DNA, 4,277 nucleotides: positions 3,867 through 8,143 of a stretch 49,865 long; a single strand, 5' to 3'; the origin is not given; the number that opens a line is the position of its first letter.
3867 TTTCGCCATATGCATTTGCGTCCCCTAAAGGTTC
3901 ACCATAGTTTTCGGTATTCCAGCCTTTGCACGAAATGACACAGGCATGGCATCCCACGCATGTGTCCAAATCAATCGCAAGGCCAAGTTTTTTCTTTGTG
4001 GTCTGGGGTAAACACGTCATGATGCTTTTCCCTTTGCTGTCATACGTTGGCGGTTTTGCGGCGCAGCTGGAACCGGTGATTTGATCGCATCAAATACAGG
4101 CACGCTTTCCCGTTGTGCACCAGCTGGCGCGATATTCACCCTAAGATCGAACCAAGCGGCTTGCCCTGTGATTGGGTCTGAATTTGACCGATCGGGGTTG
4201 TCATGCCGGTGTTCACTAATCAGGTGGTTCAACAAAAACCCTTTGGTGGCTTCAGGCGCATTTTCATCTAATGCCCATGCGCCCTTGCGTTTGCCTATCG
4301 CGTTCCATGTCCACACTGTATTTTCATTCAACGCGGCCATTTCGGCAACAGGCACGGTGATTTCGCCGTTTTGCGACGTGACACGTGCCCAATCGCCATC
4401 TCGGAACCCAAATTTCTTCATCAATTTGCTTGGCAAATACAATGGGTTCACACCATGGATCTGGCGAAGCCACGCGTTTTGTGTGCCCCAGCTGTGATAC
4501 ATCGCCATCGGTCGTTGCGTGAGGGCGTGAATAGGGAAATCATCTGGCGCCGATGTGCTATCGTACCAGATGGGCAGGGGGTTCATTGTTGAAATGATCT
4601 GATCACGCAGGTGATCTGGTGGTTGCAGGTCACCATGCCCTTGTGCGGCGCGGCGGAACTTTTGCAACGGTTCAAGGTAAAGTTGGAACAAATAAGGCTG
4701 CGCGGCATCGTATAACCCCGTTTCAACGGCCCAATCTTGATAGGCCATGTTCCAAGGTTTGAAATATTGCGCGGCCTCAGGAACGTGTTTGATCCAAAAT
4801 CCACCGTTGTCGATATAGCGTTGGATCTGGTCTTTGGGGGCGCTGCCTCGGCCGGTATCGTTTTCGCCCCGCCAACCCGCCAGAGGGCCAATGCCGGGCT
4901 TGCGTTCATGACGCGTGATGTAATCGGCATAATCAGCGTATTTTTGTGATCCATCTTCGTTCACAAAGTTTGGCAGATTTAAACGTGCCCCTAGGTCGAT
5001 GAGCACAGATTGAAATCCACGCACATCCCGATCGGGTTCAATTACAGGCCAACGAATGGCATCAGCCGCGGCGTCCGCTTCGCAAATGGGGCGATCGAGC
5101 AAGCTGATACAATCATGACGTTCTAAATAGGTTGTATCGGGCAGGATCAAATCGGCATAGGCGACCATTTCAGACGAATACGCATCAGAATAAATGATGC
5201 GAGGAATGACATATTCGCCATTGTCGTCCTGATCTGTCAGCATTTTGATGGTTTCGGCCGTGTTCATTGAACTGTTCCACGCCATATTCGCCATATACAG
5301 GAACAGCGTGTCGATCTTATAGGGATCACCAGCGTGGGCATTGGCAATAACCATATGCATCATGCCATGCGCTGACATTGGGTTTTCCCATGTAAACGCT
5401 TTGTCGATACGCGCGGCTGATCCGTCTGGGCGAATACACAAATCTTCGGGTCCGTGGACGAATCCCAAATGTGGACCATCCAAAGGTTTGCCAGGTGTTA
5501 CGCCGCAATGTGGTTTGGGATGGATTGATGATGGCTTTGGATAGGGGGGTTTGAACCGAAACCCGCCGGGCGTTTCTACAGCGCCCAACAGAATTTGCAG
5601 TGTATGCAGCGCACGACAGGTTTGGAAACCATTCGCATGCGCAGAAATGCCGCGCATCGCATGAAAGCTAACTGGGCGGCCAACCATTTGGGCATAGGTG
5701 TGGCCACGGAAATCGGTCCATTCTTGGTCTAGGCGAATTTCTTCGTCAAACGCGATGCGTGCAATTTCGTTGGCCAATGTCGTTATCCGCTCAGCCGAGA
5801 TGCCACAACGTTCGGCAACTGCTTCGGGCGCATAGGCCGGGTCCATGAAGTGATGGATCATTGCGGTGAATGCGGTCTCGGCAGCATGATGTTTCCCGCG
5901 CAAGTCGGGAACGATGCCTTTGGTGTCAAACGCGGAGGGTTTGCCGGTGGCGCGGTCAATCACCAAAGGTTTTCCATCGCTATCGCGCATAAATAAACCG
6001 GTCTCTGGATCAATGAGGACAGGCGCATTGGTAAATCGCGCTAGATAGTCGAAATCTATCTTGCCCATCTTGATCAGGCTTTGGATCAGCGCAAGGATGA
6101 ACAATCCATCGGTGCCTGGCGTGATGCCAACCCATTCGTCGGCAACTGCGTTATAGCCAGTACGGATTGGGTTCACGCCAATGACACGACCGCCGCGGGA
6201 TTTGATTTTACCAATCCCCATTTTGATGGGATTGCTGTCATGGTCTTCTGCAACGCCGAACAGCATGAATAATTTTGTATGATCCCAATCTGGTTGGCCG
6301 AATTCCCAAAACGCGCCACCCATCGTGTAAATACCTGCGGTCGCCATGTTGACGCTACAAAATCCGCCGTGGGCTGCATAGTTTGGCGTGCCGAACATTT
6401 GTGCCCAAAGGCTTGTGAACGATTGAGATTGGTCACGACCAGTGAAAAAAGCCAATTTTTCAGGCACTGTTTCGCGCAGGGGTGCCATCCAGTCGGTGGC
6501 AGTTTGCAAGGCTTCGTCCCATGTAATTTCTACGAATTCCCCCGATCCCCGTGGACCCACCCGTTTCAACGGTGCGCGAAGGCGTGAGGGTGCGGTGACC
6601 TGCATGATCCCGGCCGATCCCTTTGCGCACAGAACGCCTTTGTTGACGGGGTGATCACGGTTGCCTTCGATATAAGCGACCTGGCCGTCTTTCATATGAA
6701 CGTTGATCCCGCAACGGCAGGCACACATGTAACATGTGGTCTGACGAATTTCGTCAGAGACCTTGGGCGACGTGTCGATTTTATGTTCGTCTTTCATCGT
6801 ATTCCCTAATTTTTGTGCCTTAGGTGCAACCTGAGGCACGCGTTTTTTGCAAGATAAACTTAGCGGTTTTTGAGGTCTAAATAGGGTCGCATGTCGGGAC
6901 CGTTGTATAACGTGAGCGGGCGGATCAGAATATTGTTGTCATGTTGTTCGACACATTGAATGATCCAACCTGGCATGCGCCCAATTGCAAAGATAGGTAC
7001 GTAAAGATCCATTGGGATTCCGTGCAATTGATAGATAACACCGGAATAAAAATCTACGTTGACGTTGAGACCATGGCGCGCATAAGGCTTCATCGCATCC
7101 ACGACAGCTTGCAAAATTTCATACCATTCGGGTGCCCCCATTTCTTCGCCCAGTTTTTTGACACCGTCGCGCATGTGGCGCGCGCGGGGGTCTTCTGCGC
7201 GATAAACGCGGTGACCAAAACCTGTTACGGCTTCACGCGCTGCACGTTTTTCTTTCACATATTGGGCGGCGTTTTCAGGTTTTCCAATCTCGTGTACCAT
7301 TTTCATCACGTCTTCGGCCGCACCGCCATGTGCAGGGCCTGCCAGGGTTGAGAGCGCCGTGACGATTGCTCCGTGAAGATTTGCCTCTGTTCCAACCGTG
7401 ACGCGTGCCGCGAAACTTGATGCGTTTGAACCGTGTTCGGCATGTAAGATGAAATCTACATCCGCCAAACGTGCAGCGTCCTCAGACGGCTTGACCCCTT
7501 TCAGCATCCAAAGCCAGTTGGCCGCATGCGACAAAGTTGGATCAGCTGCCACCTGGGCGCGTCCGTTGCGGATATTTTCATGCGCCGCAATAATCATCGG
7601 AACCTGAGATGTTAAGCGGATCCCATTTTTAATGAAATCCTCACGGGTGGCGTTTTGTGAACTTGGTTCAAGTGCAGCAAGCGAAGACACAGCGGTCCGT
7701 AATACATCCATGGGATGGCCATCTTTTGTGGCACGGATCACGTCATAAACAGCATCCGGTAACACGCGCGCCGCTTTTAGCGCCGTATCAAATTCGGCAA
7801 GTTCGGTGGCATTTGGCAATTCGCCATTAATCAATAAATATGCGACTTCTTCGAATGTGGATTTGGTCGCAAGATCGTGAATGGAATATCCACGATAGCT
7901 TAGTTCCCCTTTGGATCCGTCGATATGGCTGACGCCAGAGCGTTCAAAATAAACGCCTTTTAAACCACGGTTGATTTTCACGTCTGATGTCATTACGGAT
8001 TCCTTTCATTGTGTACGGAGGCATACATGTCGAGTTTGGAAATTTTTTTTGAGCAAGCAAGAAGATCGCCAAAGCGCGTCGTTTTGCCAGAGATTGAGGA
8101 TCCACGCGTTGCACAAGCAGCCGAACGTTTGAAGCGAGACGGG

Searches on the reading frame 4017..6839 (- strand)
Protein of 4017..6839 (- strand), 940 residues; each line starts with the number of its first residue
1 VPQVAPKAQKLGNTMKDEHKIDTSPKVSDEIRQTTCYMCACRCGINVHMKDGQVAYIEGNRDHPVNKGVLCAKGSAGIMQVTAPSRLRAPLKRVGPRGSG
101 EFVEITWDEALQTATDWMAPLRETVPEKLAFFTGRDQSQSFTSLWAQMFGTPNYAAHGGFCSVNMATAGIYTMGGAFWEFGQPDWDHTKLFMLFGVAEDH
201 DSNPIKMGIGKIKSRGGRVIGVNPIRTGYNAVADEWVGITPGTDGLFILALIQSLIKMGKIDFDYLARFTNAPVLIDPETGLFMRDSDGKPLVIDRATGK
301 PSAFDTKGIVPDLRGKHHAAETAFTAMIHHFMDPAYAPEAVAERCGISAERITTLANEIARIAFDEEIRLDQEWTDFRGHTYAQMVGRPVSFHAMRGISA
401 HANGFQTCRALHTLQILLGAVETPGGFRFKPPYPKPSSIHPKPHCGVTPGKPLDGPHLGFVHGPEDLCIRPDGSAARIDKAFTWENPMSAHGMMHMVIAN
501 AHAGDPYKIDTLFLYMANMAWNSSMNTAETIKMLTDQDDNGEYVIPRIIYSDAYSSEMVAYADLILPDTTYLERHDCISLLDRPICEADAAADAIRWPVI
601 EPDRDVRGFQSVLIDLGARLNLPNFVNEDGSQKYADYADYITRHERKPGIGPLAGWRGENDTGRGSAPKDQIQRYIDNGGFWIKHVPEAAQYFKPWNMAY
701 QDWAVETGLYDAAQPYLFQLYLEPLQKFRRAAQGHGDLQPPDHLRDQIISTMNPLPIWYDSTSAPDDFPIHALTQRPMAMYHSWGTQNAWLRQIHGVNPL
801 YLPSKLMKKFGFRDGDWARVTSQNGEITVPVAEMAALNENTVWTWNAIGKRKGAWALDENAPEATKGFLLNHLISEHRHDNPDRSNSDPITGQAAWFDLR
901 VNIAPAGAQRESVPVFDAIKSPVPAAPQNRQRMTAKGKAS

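Call 24: search_protein_families(library=pfam, proteins=[window:4017-6839:-], max_evalue=0.0001)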
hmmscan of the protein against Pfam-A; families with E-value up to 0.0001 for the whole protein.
window:4017-6839:- (940 aa): 3 families
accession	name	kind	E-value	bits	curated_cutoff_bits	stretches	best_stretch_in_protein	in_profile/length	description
PF00384.28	Molybdopterin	-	1e-21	77.8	24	1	86-591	1-333/353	Molybdopterin oxidoreductase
PF04879.21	Molybdop_Fe4S4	-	4.8e-17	62.1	22.7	1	32-81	4-53/55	Molybdopterin oxidoreductase Fe4S4 domain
PF01568.27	Molydop_binding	-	3.7e-07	30.6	26.8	1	773-876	4-95/110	Molydopterin dinucleotide binding domain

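Call 77: search_protein_families(library=ncbifam, proteins=[window:4017-6839:-], max_evalue=1e-20)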
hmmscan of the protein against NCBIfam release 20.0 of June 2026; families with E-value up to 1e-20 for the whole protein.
window:4017-6839:- (940 aa): 10 families
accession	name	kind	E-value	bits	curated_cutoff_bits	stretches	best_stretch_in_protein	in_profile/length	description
NF012032.0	PRK15488.1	equivalog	2.5e-53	181.2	694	1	29-271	41-282/759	thiosulfate reductase PhsA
TIGR02166.1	dmsA_ynfE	subfamily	2.3e-36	125.2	777.7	1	23-270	36-299/794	DMSO/selenate family reductase complex A subunit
TIGR03479.1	DMSO_red_II_alp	subfamily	7e-33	113.7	984.75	1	32-361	59-423/913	molybdopterin-dependent oxidoreductase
TIGR01553.1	formate-DH-alph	equivalog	3e-32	111.4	814.2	0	32-124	45-142/1009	formate dehydrogenase-N subunit alpha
TIGR01591.1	Fdh-alpha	equivalog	7.4e-30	103.6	666.25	1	34-268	1-236/672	formate dehydrogenase subunit alpha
NF041513.1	formate_DH_Act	exception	2.7e-27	95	1400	0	21-123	32-132/1067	formate dehydrogenase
NF041783.2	mnquin_red_QrcB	equivalog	2.9e-27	95.2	440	0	32-263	53-289/695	menaquinone reductase molybdopterin-binding-like subunit QrcB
NF011567.1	PRK14991.1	equivalog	3.7e-23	81.3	1750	0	133-269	228-373/1022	tetrathionate reductase subunit TtrA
NF041714.1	arsenate_red_ArrA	equivalog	9.2e-23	80.3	1600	0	29-256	48-282/848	arsenate respiratory reductase molybdopterin-containing subunit ArrA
NF041884.1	selenate_YnfF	exception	3e-21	75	1650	0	26-269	40-298/798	selenate/tellurate reductase subunit YnfF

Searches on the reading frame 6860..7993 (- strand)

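Call 24: search_protein_families(library=pfam, proteins=[window:6860-7993:-], max_evalue=0.0001)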
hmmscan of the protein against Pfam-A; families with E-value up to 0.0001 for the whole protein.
window:6860-7993:- (377 aa): 1 family
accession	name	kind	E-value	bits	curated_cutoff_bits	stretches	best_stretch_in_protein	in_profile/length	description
PF00285.26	Citrate_synt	-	2.7e-116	388.9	27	1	10-359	1-356/357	Citrate synthase, C-terminal domain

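Call 77: search_protein_families(library=ncbifam, proteins=[window:6860-7993:-], max_evalue=1e-20)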
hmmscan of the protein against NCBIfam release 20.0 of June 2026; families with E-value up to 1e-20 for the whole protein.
window:6860-7993:- (377 aa): 19 families
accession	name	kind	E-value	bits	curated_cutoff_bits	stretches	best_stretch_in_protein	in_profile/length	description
TIGR01800.1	cit_synth_II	subfamily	4.1e-124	414.1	421.3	1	9-377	1-368/368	2-methylcitrate synthase/citrate synthase II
NF041301.1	Cit_synth_Halo_CitZ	equivalog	2.6e-113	378.9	550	1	6-377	4-379/379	citrate synthase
NF010639.0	PRK14036.1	equivalog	1.1e-108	363.3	502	1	5-377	4-378/379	citrate synthase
NF010636.0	PRK14033.1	equivalog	1.7e-106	356.3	479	1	3-370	5-371/376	bifunctional 2-methylcitrate synthase/citrate synthase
NF010637.0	PRK14034.1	equivalog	9.8e-103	343.9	594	1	7-377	3-371/372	citrate synthase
NF010638.0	PRK14035.1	equivalog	1.7e-100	336.4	572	1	7-377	4-372/372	citrate synthase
NF009006.1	PRK12351.1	equivalog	1.4e-87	293.5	550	1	8-377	7-376/376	bifunctional 2-methylcitrate synthase/citrate synthase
NF041157.1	Cit_synThplmales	equivalog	3.7e-84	283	590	1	6-377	3-376/377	citrate synthase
NF009004.0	PRK12349.1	equivalog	1e-81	274.7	508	1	1-367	1-367/372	citrate synthase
NF004126.0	PRK05614.1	equivalog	9.5e-80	268.1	505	1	18-376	56-429/430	citrate synthase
NF009005.0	PRK12350.1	subfamily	2.2e-70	237.7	332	1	7-370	4-354/366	citrate synthase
NF010640.0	PRK14037.1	subfamily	4.3e-70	236.5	504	1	6-377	3-377/377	citrate synthase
TIGR01798.1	cit_synth_I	equivalog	2e-69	234.3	485.15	1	18-369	43-410/412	citrate synthase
NF010635.0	PRK14032.1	subfamily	6.2e-62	209.6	426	1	27-377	65-448/448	citrate synthase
NF007128.0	PRK09569.1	subfamily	1.9e-39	135.5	344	1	7-348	38-407/437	citrate (Si)-synthase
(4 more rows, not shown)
